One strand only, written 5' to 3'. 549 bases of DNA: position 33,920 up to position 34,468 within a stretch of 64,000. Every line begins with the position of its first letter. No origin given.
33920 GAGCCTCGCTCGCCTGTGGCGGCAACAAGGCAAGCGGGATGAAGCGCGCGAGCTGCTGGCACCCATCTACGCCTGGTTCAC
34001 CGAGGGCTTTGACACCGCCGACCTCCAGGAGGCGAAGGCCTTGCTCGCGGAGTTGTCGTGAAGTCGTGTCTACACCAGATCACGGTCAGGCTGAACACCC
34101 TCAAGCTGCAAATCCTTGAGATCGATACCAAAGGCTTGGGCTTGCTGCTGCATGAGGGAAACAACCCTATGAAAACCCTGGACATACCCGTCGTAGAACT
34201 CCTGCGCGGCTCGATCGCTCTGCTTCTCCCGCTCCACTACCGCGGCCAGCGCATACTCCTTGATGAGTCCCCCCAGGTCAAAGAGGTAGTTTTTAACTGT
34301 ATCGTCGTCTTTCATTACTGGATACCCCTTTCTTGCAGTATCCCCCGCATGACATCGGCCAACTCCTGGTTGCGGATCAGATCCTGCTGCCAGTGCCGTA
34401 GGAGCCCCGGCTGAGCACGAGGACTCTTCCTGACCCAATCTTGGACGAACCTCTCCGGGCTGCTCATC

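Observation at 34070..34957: Three-gene module: HTH + free-standing polymorphic-toxin-like domain + immunity-like gene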

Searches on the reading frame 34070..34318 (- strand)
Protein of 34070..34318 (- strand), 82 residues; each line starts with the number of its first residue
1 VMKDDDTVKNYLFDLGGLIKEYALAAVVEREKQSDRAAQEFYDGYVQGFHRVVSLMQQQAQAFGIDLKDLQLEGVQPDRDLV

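Call 3: search_protein_families(library=pfam, proteins=[window:34070-34318:-], max_evalue=1)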
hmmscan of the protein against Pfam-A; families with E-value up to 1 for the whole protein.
window:34070-34318:- (82 aa): 3 families
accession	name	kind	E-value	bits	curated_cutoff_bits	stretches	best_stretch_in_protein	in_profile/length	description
PF24471.1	KH_DEAH11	-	0.049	13.7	27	0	54-71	13-30/70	DEAH11-like, KH-domain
PF14426.11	Imm2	-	0.1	13.1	35.7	1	5-40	15-50/60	Immunity protein Imm2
PF18602.6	Rap1a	-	0.21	12.6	27.7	1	29-52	12-35/90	Rap1a immunity proteins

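Call 4: search_protein_families(library=ncbifam, proteins=[window:34070-34318:-], max_evalue=1)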
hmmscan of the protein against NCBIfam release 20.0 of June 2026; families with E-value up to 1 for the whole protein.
window:34070-34318:- (82 aa): 0 families

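Call 5: search_protein_families(library=padloc, proteins=[window:34070-34318:-], max_evalue=1)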
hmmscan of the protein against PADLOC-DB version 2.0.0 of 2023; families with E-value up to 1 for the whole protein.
window:34070-34318:- (82 aa): 0 families

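Call 8: find_homologous_proteins(query=window:34070-34318:-, max_evalue=0.01)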
Query window:34070-34318:- (82 aa): 94 proteins with E <= 0.01 among 94 candidates.
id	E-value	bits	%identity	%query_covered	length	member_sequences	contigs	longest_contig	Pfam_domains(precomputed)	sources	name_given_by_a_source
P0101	2.5e-43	163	95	99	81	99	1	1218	-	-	-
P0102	1.6e-42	160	95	99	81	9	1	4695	-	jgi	jgi:hypothetical protein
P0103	2.4e-42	160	94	99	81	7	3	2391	-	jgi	jgi:hypothetical protein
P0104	6.8e-42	158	93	99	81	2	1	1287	-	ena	-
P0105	2.1e-41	157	93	99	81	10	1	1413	-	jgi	jgi:hypothetical protein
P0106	5.4e-41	156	93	99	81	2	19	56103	-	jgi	jgi:hypothetical protein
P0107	1.3e-40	154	91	100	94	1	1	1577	-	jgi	jgi:hypothetical protein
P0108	1.5e-40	154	89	100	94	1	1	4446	-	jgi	jgi:hypothetical protein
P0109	7.2e-40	152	88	100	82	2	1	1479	-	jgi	jgi:hypothetical protein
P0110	1.3e-39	151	89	99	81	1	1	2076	-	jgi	jgi:hypothetical protein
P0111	2.8e-39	150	88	99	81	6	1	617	-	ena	-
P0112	3.6e-39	150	89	99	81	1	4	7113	-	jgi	jgi:hypothetical protein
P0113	3.7e-39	150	88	99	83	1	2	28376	-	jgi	jgi:hypothetical protein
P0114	8.5e-39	149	86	99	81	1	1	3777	-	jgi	jgi:hypothetical protein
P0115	9.8e-39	148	89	99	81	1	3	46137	-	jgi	jgi:hypothetical protein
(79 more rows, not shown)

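Call 50: predict_structure(alignment_id=A2)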
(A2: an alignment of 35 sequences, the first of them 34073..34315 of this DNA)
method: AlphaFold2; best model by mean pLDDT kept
length: 81 residues; sequences in the alignment: 35
mean_pLDDT: 95.2   pTM: 0.82
mean pLDDT of the five models: 95.2, 94.6, 94.1, 94.0, 93.6
residues with pLDDT >= 90: 75; 70-90: 4; 50-70: 2; < 50: 0
segments of 3 or more residues with pLDDT < 50: none
pLDDT, mean of each block of 10 residues (from residue 1): 85 98 97 94 98 98 97 96 86
secondary structure, 60 per line:
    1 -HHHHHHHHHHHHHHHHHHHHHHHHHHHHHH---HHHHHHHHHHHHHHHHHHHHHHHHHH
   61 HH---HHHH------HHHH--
elements in order: H2-31 H35-62 H66-69 H76-79

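Call 53: fold_search(model_id=the predicted structure, library=pdb)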
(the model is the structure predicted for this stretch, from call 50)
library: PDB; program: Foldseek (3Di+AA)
matches with E <= 10: 45; with E <= 0.001: 0
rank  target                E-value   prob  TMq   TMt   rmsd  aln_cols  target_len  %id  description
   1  2odm_A                2.6e+00  0.21  0.48  0.49   4.3        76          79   17  Crystal structure of S. aureus YlaN, an essential leucine rich protein involved in the control of cell shape (released 2007-06-05)
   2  8flx                  3.7e+00  0.20  0.47  0.15   4.1        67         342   25  De novo designed homotrimer; the fusion product of BGL17 and DHR59 (released 2023-06-28)
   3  9a4a_A                3.7e+00  0.14  0.45  0.41   4.5        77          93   21  Model of YLAN-FUR by crosslinking MS and deep learning (released 2024-09-18)
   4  8e0m_J                4.7e+00  0.15  0.45  0.25   4.1        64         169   16  Homotrimeric variant of tcTRP9, BGL15 (released 2023-04-12)
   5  9pqv_A                4.7e+00  0.15  0.43  0.10   4.3        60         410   13  Crystal structure of C. elegans PUF-3 in complex with RNA II-2 (released 2025-12-17)
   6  9dze_a                5.0e+00  0.15  0.45  0.16   4.5        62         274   22  Computationally Designed Bifaceted Protein Nanomaterial pD5-14 (released 2024-10-30)
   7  4hfq_A                5.0e+00  0.06  0.28  0.14   6.5        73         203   12  Crystal structure of UDP-X diphosphatase (released 2013-08-07)
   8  3rkg                  5.0e+00  0.06  0.35  0.15  11.5        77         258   13  Structural and Functional Characterization of the Yeast Mg2+ Channel Mrs2 (released 2012-04-18)
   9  8e0o_A                5.4e+00  0.13  0.42  0.27   4.9        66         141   18  Heterotrimeric variant of tcTRP9, hetBGL03-15-18 (released 2023-04-12)
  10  8e0m_E                5.7e+00  0.14  0.48  0.28   5.0        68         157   16  Homotrimeric variant of tcTRP9, BGL15 (released 2023-04-12)
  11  7rdr_A                6.1e+00  0.12  0.42  0.10   5.3        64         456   14  Circular tandem repeat protein with novel repeat topology and enhanced subunit contact surfaces (released 2021-09-01)
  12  9c3i_S                6.5e+00  0.33  0.69  0.27   3.0        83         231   10  Rebuilt CNOT3/tRNA-LEU structure (released 2024-12-04)
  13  8e0o_C                6.5e+00  0.15  0.49  0.28   3.7        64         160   12  Heterotrimeric variant of tcTRP9, hetBGL03-15-18 (released 2023-04-12)
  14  3msv_B                6.5e+00  0.04  0.26  0.09   6.3        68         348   15  The hypoxic regulator of sterol synthesis Nro1 is a nuclear import adaptor (released 2011-04-20)
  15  8e0m_I                6.9e+00  0.12  0.48  0.28   5.0        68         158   18  Homotrimeric variant of tcTRP9, BGL15 (released 2023-04-12)
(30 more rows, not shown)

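Call 55: search_protein_families(library=phrogs, proteins=[window:34073-34315:-], max_evalue=0.1)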
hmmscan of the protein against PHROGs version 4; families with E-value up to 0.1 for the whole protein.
window:34073-34315:- (81 aa): 0 families
